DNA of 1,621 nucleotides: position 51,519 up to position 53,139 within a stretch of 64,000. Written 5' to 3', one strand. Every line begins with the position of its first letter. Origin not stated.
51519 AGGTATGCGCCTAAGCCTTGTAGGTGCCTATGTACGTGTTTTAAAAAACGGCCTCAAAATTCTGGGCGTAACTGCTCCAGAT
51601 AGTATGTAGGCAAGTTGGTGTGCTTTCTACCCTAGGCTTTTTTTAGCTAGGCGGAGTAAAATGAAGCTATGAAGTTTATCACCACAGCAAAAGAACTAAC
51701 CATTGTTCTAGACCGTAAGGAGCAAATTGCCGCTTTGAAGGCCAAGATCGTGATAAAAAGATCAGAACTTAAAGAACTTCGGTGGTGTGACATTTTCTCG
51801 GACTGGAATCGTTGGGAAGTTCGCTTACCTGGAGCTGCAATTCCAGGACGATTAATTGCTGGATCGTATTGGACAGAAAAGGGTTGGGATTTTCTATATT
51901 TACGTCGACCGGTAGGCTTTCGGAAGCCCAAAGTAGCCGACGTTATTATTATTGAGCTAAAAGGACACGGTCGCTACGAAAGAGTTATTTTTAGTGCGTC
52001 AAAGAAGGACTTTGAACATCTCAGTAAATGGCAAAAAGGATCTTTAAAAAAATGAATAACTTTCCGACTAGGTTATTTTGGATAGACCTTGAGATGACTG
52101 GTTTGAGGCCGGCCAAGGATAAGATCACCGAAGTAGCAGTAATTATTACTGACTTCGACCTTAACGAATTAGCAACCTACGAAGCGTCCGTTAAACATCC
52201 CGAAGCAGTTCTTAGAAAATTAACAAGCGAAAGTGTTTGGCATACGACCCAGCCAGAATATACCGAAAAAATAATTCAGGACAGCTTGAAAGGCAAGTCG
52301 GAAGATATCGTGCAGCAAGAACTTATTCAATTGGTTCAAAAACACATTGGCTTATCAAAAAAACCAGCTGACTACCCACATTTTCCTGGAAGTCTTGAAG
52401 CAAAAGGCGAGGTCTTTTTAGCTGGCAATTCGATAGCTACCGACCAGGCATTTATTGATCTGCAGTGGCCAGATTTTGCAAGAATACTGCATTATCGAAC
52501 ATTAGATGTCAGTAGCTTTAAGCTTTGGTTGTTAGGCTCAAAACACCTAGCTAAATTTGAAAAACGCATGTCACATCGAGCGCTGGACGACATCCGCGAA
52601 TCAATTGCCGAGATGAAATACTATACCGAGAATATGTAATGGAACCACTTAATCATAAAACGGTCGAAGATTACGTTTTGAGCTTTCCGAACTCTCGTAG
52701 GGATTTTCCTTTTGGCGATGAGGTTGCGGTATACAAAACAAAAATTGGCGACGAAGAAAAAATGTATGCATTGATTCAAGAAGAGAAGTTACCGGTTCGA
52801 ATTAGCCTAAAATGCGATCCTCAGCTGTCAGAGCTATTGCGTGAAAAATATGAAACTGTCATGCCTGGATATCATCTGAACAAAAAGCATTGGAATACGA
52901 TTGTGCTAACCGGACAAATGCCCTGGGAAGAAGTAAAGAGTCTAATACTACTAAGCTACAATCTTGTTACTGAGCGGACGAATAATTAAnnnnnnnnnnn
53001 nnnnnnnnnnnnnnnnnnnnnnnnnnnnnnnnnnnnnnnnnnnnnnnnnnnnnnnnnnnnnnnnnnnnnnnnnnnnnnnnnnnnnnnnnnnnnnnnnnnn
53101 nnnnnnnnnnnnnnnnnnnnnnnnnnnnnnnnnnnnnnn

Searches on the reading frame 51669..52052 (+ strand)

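Call 11: search_protein_families(library=pfam, proteins=[window:51669-52052:+], max_evalue=0.01)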
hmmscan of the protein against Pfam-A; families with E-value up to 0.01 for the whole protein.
window:51669-52052:+ (128 aa): 1 family
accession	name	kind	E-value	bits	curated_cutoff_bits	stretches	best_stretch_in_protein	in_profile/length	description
PF02209.24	VHP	-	0.0058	17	27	0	107-128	10-31/36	Villin headpiece domain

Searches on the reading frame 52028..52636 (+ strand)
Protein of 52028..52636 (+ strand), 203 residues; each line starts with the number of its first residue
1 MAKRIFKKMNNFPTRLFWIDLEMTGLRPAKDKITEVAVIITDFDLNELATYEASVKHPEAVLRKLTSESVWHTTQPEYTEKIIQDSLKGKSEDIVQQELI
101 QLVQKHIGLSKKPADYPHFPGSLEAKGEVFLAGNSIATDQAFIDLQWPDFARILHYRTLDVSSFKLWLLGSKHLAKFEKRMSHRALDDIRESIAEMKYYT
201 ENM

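Call 11: search_protein_families(library=pfam, proteins=[window:52028-52636:+], max_evalue=0.01)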
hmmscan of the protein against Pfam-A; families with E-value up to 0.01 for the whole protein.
window:52028-52636:+ (203 aa): 1 family
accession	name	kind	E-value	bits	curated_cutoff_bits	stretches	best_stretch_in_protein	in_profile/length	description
PF00929.31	RNase_T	-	5.1e-18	66.6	24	1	18-195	2-163/164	Exonuclease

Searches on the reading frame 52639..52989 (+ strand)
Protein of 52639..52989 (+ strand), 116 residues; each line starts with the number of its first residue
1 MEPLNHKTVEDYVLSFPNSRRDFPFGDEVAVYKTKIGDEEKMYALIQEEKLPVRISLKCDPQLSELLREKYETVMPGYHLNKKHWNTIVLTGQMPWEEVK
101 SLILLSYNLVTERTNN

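Call 11: search_protein_families(library=pfam, proteins=[window:52639-52986:+], max_evalue=0.01)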
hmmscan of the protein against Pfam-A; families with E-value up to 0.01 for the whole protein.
window:52639-52986:+ (116 aa): 1 family
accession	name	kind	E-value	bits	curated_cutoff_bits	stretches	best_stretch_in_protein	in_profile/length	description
PF04237.18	YjbR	-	1.7e-25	89.9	30.1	1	14-109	1-88/88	YjbR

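Call 43: find_encoding_contigs(protein=window:52639-52989:+, flank=2500, max_places=10)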
Protein window:52639-52989:+ (116 aa): 9 contigs read that carry it; 7 places shown.
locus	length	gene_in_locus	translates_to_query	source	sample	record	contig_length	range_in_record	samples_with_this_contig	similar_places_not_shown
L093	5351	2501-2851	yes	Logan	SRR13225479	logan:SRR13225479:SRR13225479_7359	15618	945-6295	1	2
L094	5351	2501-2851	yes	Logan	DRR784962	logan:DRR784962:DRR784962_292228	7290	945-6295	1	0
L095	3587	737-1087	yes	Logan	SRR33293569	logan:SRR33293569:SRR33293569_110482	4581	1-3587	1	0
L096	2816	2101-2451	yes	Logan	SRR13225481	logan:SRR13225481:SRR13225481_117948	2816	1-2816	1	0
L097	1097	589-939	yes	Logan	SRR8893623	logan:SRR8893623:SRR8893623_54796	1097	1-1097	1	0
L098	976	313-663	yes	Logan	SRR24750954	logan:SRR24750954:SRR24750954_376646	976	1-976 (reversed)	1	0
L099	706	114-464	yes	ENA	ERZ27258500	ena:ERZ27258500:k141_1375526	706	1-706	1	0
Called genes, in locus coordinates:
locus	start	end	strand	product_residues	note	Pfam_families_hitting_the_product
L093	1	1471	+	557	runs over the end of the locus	PF03485:Arg_tRNA_synt_N, PF00750:tRNA-synt_1d, PF00133:tRNA-synt_1 (faint), PF05746:DALR_1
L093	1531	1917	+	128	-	-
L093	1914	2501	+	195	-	PF00929:RNase_T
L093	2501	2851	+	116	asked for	PF04237:YjbR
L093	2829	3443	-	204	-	-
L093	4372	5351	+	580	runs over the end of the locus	PF01807:Zn_ribbon_DnaG, PF08275:DNAG_N, PF01751:Toprim, PF13155:Toprim_2, PF13362:Toprim_3 (weak), PF13662:Toprim_4, PF10410:DnaB_bind (weak)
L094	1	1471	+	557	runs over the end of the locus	PF03485:Arg_tRNA_synt_N, PF00750:tRNA-synt_1d, PF00133:tRNA-synt_1 (faint), PF05746:DALR_1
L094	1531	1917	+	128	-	-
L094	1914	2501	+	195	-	PF00929:RNase_T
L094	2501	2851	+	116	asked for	PF04237:YjbR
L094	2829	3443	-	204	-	-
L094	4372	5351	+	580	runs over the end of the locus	PF01807:Zn_ribbon_DnaG, PF08275:DNAG_N, PF01751:Toprim, PF13155:Toprim_2, PF13362:Toprim_3 (weak), PF13662:Toprim_4, PF10410:DnaB_bind (weak)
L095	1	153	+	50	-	?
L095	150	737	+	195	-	PF00929:RNase_T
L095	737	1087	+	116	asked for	PF04237:YjbR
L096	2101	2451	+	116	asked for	PF04237:YjbR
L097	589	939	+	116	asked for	PF04237:YjbR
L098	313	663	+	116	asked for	PF04237:YjbR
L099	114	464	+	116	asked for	PF04237:YjbR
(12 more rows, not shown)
